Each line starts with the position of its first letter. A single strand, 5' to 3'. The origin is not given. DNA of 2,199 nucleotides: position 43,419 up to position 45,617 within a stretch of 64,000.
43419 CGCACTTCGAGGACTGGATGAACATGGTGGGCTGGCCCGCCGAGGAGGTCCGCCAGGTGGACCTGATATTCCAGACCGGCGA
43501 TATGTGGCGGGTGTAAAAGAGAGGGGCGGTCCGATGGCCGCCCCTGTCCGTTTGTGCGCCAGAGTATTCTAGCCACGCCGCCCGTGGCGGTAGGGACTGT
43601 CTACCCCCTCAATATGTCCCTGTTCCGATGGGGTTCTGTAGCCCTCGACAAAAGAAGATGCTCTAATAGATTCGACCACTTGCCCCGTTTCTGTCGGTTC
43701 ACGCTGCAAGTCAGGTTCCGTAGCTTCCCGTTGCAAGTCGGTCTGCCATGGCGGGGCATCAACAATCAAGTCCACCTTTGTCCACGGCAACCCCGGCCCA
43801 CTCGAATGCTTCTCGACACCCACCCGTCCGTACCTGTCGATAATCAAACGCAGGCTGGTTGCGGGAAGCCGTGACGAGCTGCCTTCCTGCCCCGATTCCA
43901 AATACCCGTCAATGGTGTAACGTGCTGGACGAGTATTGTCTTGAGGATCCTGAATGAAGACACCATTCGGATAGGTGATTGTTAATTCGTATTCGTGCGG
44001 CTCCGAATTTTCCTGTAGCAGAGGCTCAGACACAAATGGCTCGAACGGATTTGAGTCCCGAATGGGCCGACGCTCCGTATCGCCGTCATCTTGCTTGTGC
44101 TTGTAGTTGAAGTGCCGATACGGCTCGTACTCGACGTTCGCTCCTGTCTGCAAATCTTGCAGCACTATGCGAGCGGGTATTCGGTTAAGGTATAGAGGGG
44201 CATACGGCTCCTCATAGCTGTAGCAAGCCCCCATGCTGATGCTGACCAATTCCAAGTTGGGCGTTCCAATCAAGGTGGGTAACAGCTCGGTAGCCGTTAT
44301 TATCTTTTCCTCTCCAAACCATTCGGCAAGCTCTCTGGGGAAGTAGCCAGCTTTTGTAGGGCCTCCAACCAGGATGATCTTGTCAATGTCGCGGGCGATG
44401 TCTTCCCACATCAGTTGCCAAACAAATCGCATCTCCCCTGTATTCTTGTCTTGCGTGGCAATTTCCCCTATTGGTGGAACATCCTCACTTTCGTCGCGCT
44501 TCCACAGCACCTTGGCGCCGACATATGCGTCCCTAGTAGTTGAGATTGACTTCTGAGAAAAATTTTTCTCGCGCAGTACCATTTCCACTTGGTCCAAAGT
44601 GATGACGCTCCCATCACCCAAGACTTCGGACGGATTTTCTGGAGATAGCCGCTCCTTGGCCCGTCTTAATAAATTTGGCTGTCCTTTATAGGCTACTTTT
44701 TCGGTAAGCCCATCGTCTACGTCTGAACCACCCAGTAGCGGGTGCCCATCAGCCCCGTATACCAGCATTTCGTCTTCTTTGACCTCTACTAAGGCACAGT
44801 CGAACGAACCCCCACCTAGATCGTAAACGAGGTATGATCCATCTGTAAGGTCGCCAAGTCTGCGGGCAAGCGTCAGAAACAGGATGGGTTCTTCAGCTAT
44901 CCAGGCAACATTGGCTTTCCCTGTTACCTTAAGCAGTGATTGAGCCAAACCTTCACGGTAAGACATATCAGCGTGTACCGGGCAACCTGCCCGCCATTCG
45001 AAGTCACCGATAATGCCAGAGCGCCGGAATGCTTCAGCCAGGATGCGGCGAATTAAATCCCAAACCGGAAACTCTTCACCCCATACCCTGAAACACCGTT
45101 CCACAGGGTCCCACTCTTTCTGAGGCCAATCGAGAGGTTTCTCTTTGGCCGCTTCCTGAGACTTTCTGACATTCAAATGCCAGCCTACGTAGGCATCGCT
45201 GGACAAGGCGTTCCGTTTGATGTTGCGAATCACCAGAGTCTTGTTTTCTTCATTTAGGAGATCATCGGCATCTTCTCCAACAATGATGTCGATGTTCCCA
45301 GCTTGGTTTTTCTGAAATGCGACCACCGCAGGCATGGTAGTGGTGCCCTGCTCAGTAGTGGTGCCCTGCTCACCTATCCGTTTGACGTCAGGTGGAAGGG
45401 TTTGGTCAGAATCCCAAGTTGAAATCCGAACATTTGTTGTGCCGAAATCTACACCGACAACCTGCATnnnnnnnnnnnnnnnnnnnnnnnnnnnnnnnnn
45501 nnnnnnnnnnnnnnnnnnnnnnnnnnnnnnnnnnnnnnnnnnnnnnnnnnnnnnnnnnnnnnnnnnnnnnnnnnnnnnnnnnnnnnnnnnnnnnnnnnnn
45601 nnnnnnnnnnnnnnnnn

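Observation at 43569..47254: Translationally coupled module: GrpE-like-tailed 595-aa protein plus a non-canonical Hsp70-like ATPase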

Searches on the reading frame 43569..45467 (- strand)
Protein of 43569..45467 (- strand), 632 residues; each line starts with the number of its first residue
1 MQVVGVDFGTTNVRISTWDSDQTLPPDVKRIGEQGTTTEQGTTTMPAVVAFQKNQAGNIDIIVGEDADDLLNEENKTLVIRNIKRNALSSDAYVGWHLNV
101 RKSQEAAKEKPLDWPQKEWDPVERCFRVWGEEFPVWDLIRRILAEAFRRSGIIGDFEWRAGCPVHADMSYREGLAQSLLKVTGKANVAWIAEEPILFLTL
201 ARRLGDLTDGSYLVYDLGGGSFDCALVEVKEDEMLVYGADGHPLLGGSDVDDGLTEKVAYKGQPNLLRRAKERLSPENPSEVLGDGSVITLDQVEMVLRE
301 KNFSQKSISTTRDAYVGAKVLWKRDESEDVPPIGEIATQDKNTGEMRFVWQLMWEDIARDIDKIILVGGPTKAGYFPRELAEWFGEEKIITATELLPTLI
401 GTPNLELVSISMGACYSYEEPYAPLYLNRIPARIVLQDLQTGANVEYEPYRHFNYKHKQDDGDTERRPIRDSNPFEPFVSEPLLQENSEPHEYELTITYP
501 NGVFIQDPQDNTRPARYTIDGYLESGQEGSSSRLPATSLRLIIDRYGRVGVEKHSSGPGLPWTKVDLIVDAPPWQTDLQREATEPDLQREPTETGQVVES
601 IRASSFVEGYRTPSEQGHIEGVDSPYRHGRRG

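Call 3: search_protein_families(library=pfam, proteins=[window:43569-45467:-], max_evalue=1)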
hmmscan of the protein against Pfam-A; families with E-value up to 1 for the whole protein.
window:43569-45467:- (632 aa): 1 family
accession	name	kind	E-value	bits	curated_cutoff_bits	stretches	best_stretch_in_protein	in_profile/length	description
PF00012.26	HSP70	-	2.9e-10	39.4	20.6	2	211-259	187-235/599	Hsp70 protein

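Call 4: search_protein_families(library=ncbifam, proteins=[window:43569-45467:-], max_evalue=1)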
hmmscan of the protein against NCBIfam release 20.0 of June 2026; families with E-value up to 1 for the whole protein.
window:43569-45467:- (632 aa): 8 families
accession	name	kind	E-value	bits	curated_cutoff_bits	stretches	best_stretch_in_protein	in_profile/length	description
NF001413.0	PRK00290.1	equivalog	4.2e-15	55.1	648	2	187-256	163-230/625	molecular chaperone DnaK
TIGR01991.1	HscA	equivalog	7e-14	51.2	708.55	2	200-389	172-342/600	Fe-S protein assembly chaperone HscA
TIGR02350.1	prok_dnaK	equivalog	1.3e-13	50.2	822.55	1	2-256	1-229/596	molecular chaperone DnaK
NF003520.0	PRK05183.1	subfamily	2.4e-12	46.1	620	1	203-262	195-254/621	Fe-S protein assembly chaperone HscA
NF002399.0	PRK01433.1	equivalog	2.7e-11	42.8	743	1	202-261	185-244/595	Fe-S protein assembly chaperone HscA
NF009946.0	PRK13410.1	equivalog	4.9e-08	31.6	1019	1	2-259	3-236/669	molecular chaperone DnaK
NF009947.0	PRK13411.1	equivalog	7.4e-06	24.3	1002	1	209-255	185-231/662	molecular chaperone DnaK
NF007251.0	PRK09698.1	equivalog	0.23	10.7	253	0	3-24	8-29/304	allose kinase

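Call 5: search_protein_families(library=padloc, proteins=[window:43569-45467:-], max_evalue=1)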
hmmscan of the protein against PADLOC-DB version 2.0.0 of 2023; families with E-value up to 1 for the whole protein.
window:43569-45467:- (632 aa): 0 families

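Call 8: find_homologous_proteins(query=window:43569-45467:-)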
Query window:43569-45467:- (632 aa): 540 proteins with E <= 0.001 among 8000 candidates; the best 120 are listed.
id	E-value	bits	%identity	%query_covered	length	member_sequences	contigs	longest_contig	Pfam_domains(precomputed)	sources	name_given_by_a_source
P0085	0.0e+0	1227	84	100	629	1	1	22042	PF00012.27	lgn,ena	-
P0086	0.0e+0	1171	86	94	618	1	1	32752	PF00012.27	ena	-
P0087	0.0e+0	1140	79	100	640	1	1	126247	PF00012.27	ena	-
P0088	0.0e+0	1116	81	96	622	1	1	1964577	PF00012.27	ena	-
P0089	0.0e+0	1113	77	100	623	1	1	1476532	PF00012.27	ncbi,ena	-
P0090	0.0e+0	1098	76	100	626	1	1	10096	PF00012.27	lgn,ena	-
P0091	0.0e+0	1095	77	98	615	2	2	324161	PF00012.27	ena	-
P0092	0.0e+0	1075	76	100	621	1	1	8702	PF00012.27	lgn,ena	-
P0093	0.0e+0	1062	73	100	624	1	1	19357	PF00012.27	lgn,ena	-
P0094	0.0e+0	1058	74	100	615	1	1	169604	PF00012.27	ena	-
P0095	0.0e+0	1029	73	100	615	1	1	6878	PF00012.27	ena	-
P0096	0.0e+0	1026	71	100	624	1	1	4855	PF00012.27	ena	-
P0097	8.1e-292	988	74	92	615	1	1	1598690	PF00012.27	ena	-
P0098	3.3e-283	959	68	100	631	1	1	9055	PF00012.27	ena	-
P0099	3.5e-280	949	68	100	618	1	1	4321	PF00012.27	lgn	-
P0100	1.3e-264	898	67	96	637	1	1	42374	PF00012.27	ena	-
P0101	7.6e-244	829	60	100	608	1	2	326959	PF00012.27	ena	-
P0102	9.2e-235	799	60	96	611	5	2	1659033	PF00012.27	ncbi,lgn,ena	-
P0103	3.2e-213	728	61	85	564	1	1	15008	PF00012.27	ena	-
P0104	5.3e-205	701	55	93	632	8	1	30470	PF00012.27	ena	-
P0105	1.6e-204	699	54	96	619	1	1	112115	PF00012.27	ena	-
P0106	5.6e-196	671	56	93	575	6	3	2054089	PF00012.27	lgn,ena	-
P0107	1.7e-194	666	55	93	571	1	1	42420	PF00012.27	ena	-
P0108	7.5e-187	641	52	93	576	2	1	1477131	PF00012.27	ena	-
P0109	1.9e-183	630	52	93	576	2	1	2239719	PF00012.27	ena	-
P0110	4.0e-183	628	53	92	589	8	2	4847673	PF00012.27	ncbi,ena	-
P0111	1.0e-182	627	52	92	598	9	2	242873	PF00012.27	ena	-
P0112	6.7e-182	624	52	93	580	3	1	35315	PF00012.27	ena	-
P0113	1.8e-181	623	53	92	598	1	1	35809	PF00012.27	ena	-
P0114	2.3e-180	619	53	93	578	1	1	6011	PF00012.27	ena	-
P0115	3.7e-179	615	52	93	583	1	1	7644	PF00012.27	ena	-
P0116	7.6e-179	614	52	93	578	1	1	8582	PF00012.27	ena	-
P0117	2.9e-178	612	51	92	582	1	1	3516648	PF00012.27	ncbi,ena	-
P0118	5.8e-178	611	51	92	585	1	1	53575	PF00012.27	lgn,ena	-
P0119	6.9e-178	611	52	93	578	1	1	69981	PF00012.27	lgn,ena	-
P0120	1.4e-177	610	51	93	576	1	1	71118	PF00012.27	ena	-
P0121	1.0e-176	607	52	93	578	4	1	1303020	PF00012.27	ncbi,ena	-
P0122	2.0e-176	606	52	93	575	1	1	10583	PF00012.27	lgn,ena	-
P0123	5.7e-176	605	50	92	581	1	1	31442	PF00012.27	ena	-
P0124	7.0e-175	601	50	95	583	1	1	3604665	PF00012.27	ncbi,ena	-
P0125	1.5e-172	594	50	93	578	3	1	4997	PF00012.27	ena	-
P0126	2.0e-170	587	51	86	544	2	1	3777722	PF00012.27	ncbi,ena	-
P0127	9.6e-170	584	49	92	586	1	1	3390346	PF00012.27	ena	-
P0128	1.3e-168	581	49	92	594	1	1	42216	PF00012.27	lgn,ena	-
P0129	5.3e-166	572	50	92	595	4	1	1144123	PF00012.27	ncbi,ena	-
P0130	8.2e-166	571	50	93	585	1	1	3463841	PF00012.27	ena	-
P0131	2.1e-165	570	48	92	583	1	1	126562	PF00012.27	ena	-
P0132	5.3e-165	569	49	92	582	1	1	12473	PF00012.27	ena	-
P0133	2.0e-164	567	58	72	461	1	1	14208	PF00012.27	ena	-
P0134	3.9e-164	566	48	95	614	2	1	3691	PF00012.27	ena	-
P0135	6.6e-164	565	48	94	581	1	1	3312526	PF00012.27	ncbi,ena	-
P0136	1.1e-163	564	46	96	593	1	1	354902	PF00012.27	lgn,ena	-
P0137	1.9e-163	563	48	97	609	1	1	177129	PF00012.27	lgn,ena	-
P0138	3.9e-162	559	47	96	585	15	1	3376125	PF00012.27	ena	-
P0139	8.6e-162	558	48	92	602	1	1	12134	PF00012.27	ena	-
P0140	8.8e-162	558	49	92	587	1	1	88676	PF00012.27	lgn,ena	-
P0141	3.6e-161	556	47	93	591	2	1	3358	PF00012.27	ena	-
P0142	5.2e-161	555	47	93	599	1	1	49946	PF00012.27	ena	-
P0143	4.3e-159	549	47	93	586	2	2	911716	PF00012.27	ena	-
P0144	3.7e-158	546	45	97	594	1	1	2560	PF00012.27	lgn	-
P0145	4.3e-157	542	45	96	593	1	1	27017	PF00012.27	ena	-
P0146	5.5e-157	542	47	93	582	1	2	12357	PF00012.27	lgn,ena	-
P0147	8.9e-156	538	48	92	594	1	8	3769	PF00012.27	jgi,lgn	jgi:hypothetical protein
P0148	1.8e-155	537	46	93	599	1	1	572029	PF00012.27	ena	-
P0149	6.7e-155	535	49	76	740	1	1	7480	PF00012.27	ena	-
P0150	1.5e-152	527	47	93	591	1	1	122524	PF00012.27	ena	-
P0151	1.6e-151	524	48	90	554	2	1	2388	PF00012.27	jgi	jgi:hypothetical protein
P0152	6.7e-150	519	43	96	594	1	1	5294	PF00012.27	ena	-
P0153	3.1e-148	513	46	93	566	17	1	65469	PF00012.27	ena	-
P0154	3.0e-147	510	48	76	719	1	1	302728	PF00012.27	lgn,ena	-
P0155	6.2e-147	509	47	92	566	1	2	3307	PF00012.27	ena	-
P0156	7.6e-147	509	48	78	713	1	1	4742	PF00012.27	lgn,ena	-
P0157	9.9e-147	508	45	92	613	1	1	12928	PF00012.27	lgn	-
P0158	4.2e-146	506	47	92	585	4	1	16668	PF00012.27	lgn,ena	-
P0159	7.3e-146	505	45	92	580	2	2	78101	PF00012.27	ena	-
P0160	8.3e-146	505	46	92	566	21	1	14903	PF00012.27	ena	-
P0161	6.4e-145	502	46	92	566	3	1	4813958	PF00012.27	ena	-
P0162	9.5e-145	502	48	92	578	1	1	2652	PF00012.27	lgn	-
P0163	1.5e-144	501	46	92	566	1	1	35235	PF00012.27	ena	-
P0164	3.4e-144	500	46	92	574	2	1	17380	PF00012.27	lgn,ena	-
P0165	9.3e-143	495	45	92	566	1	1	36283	PF00012.27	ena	-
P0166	2.1e-142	494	47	92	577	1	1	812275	PF00012.27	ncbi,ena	-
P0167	3.4e-142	493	46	92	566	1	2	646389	PF00012.27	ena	-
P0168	3.9e-142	493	46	93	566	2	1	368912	PF00012.27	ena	-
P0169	6.5e-142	492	45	92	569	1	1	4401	PF00012.27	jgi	jgi:hypothetical protein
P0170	1.9e-141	491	45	92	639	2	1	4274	PF00012.27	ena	-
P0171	3.3e-141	490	42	95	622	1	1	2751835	PF00012.27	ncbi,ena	-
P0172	3.7e-141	490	46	92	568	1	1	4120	PF00012.27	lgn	-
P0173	5.6e-141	489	47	92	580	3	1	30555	PF00012.27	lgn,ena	-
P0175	2.6e-140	487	45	94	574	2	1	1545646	PF00012.27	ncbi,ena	-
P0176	3.2e-140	487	46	92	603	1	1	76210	PF00012.27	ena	-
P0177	1.9e-139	484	46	92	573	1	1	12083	PF00012.27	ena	-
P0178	5.5e-139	483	46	92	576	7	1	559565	PF00012.27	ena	-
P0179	2.5e-138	480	43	93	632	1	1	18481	PF00012.27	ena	-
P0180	4.5e-138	480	44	92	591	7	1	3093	PF00012.27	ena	-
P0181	9.0e-138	479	45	91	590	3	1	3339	PF00012.27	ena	-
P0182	3.3e-137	477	45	96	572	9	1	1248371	PF00012.27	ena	-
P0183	4.2e-137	476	45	92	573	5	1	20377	PF00012.27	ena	-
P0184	4.4e-137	476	44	93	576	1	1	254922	PF00012.27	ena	-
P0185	5.3e-137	476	45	93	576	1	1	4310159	PF00012.27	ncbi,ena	-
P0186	1.5e-136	475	44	92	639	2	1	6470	PF00012.27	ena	-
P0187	1.5e-136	475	45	92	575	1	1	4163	PF00012.27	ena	-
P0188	2.1e-136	474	43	93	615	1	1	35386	PF00012.27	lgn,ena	-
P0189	4.0e-136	473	43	97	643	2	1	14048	PF00012.27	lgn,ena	-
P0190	4.9e-136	473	43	94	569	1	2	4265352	PF00012.27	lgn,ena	-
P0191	4.9e-136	473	45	93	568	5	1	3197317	PF00012.27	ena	-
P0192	7.9e-136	472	44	92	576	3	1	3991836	PF00012.27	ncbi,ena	-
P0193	8.0e-136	472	44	92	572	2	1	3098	PF00012.27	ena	-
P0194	8.4e-136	472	44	92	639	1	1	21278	PF00012.27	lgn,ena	-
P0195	1.3e-135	471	46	92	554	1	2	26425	PF00012.27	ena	-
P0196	1.6e-135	471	45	92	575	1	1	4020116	PF00012.27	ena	-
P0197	3.7e-135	470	45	93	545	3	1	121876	PF00012.27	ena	-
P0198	5.0e-135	470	45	94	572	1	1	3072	PF00012.27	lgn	-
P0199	7.9e-135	469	45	93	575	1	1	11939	PF00012.27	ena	-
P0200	2.9e-134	467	45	92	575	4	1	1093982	PF00012.27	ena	-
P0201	3.0e-134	467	45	92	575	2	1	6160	PF00012.27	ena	-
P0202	3.0e-134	467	44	92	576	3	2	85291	PF00012.27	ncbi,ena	-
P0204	7.4e-134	466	43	92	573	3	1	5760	PF00012.27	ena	-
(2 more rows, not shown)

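Call 10: search_solved_structures(query=window:43569-45467:-, max_evalue=1, show_alignments=2)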
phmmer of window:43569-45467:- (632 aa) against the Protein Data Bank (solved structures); distinct sequences matched with E-value up to 1: 119 (the best 60 are shown).
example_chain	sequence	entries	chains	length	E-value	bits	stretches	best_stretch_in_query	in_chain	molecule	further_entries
1dkg_D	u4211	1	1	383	5.2e-07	31.7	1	200-256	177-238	MOLECULAR CHAPERONE DNAK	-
6nhk_A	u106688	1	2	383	1.3e-06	30.4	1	182-258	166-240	Stress-70 protein, mitochondrial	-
4kbo_A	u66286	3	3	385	1.3e-06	30.3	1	182-258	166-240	Stress-70 protein, mitochondrial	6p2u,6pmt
5umb_A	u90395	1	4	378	1.6e-06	30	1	185-275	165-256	Chaperone DnaK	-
8w1m_A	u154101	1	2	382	1.8e-06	29.9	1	138-259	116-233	Chaperone protein DnaK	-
5obw_A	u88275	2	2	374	1.8e-06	29.9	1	185-295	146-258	Chaperone protein DnaK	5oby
8d1p_A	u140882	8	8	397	1.9e-06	29.8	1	185-275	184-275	Chaperone DnaK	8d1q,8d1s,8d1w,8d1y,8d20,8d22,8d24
9blu_A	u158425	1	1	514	3.1e-06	29.1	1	182-258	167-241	Stress-70 protein, mitochondrial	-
5obx_A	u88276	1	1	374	3.6e-06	28.9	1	185-265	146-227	Chaperone protein DnaK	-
5oow_A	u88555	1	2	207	3.8e-06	28.8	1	212-388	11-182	Chaperone protein DnaK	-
7n46_A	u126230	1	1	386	4.2e-06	28.7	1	201-387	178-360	Chaperone protein DnaK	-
9bls_A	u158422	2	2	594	4.5e-06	28.6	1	182-258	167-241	Stress-70 protein, mitochondrial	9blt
7rax_A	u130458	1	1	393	4.7e-06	28.5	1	209-387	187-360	Chaperone protein DnaK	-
5obu_A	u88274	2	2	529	5.1e-06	28.4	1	185-287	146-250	Chaperone protein DnaK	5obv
9qid_A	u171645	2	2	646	6.4e-06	28.1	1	182-258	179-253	Stress-70 protein, mitochondrial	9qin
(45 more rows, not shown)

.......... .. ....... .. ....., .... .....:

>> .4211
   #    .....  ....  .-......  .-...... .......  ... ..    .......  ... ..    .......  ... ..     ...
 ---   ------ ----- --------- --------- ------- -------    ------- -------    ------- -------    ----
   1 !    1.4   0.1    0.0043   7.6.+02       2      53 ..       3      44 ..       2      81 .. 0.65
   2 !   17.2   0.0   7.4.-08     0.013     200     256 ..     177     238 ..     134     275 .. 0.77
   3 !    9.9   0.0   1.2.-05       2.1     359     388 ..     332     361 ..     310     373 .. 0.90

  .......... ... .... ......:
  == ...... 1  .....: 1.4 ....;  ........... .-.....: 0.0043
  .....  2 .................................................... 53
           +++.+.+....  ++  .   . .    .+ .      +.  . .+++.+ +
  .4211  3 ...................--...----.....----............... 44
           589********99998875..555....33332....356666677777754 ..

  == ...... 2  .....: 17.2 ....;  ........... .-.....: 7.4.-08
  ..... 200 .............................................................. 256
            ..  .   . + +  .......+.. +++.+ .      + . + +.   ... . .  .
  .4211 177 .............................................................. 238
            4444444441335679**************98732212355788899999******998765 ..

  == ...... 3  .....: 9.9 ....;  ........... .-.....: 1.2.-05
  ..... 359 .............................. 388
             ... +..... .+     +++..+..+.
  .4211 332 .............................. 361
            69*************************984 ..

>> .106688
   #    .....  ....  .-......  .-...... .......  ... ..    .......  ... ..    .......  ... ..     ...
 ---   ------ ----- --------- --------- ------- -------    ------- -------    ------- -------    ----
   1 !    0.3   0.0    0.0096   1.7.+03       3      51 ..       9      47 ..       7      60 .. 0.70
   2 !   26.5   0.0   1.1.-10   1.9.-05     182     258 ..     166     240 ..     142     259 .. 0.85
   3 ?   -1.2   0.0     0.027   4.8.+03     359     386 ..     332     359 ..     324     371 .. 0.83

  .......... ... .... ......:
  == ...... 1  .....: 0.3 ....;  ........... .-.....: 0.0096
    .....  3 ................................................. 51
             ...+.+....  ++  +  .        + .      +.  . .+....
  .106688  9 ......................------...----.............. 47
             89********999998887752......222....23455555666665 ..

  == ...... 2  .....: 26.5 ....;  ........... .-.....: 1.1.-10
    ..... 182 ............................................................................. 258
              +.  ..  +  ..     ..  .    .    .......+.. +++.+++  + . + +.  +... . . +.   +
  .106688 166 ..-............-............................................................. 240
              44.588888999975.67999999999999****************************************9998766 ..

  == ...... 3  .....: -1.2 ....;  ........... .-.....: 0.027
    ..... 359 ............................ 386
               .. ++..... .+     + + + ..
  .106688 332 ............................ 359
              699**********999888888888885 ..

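Call 32: predict_structure(alignment_id=A2)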
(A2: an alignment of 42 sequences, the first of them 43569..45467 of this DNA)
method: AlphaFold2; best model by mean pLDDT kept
length: 632 residues; sequences in the alignment: 42
mean_pLDDT: 80.8   pTM: 0.84
mean pLDDT of the five models: 80.8, 79.5, 79.0, 76.1, 75.5
residues with pLDDT >= 90: 272; 70-90: 226; 50-70: 71; < 50: 63
segments of 3 or more residues with pLDDT < 50: 36-38, 328-335, 459-466, 586-598, 606-632
pLDDT, mean of each block of 10 residues (from residue 1): 93 94 93 65 91 95 94 93 90 83 83 86 94 98 97 93 89 96 92 91 92 78 83 77 78 90 88 91 91 94 83 77 55 52 66 78 88 88 92 93 90 91 62 94 92 65 50 70 84 94 88 92 68 83 84 79 84 77 54 47 46 32 32 37
secondary structure, 60 per line:
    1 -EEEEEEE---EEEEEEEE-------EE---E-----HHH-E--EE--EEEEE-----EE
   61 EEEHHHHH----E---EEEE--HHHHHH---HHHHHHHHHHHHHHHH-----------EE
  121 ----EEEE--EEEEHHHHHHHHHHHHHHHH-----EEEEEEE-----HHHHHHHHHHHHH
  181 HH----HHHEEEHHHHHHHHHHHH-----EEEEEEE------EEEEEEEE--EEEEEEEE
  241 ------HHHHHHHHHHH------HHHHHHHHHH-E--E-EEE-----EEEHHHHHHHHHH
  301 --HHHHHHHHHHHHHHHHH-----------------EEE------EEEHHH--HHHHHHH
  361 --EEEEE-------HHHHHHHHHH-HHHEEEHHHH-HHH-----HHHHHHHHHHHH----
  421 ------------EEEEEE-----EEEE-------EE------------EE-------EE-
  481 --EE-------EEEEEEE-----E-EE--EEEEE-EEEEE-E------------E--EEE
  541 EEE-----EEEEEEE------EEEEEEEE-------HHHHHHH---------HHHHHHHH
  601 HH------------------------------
elements in order: E2-8 E12-19 E49-53 E59-63 H64-68 E77-80 H83-88 H92-107 E125-128 E131-134 H135-150 E156-162 H168-182 E190-192 H193-204 E210-216 E223-230 E233-240 H247-257 H264-273 E280-282 E288-290 H291-300 H303-319 E337-339 E346-348 H354-360 E363-367 H375-384 E389-391 H392-395 H405-416 E433-438 E444-447 E492-498 E510-514 E516-520 E538-543 E549-555 E562-569 H577-583 H593-602

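Call 35: fold_search(model_id=the predicted structure, library=pdb)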
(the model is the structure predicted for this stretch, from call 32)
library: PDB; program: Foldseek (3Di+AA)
matches with E <= 10: 1170; with E <= 0.001: 529
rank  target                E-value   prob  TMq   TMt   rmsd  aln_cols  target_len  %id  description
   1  4b9q_A                2.2e-21  1.00  0.46  0.48  13.7       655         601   16  Open conformation of ATP-bound Hsp70 homolog DnaK (released 2012-11-14)
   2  7ko2_B                2.7e-21  1.00  0.47  0.49  11.9       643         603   16  Restraining state of near full-length Hsp70 DnaK (released 2021-09-15)
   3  5nro_A                3.3e-21  1.00  0.47  0.49  14.4       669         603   16  Structure of full-length DnaK with bound J-domain (released 2018-01-17)
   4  4b9q_D                9.0e-21  1.00  0.46  0.48  13.7       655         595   16  Open conformation of ATP-bound Hsp70 homolog DnaK (released 2012-11-14)
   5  4b9q_B                9.0e-21  1.00  0.46  0.49  14.3       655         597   16  Open conformation of ATP-bound Hsp70 homolog DnaK (released 2012-11-14)
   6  9a5j_A                1.6e-20  1.00  0.46  0.47  10.6       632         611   17  Integrative model of DNAK-GUDB by crosslinking MS and deep learning (released 2024-09-18)
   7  4b9q_C                2.2e-20  1.00  0.44  0.47  13.9       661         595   15  Open conformation of ATP-bound Hsp70 homolog DnaK (released 2012-11-14)
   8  7kzu                  2.6e-20  1.00  0.48  0.56  13.3       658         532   15  Quasi-intermediate state (Q) of a truncated Hsp70 DnaK fused with a substrate peptide (released 2021-05-12)
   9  7kru_B                3.2e-20  1.00  0.48  0.55   9.8       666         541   16  Stimulating state of a truncated Hsp70 DnaK fused with a substrate peptide (released 2021-09-15)
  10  4jn4_A                3.6e-20  1.00  0.47  0.49  11.8       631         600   16  Allosteric opening of the polypeptide-binding site when an Hsp70 binds ATP (released 2013-05-29)
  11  7krv_A                3.6e-20  1.00  0.49  0.56  10.1       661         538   15  Stimulating state of disulfide-bridged Hsp70 DnaK (released 2021-09-15)
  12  5e84_A                3.8e-20  1.00  0.48  0.50  11.6       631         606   15  ATP-bound state of BiP (released 2016-01-27)
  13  7kru_A                4.4e-20  1.00  0.49  0.56  10.1       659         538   15  Stimulating state of a truncated Hsp70 DnaK fused with a substrate peptide (released 2021-09-15)
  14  7kzi_A                4.7e-20  1.00  0.48  0.50   9.5       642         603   15  Intermediate state (QQQ) of near full-length DnaK alternatively fused with a substrate peptide (released 2021-05-12)
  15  7krt_A                5.0e-20  1.00  0.47  0.49  14.5       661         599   16  Restraining state of a truncated Hsp70 DnaK (released 2021-09-15)
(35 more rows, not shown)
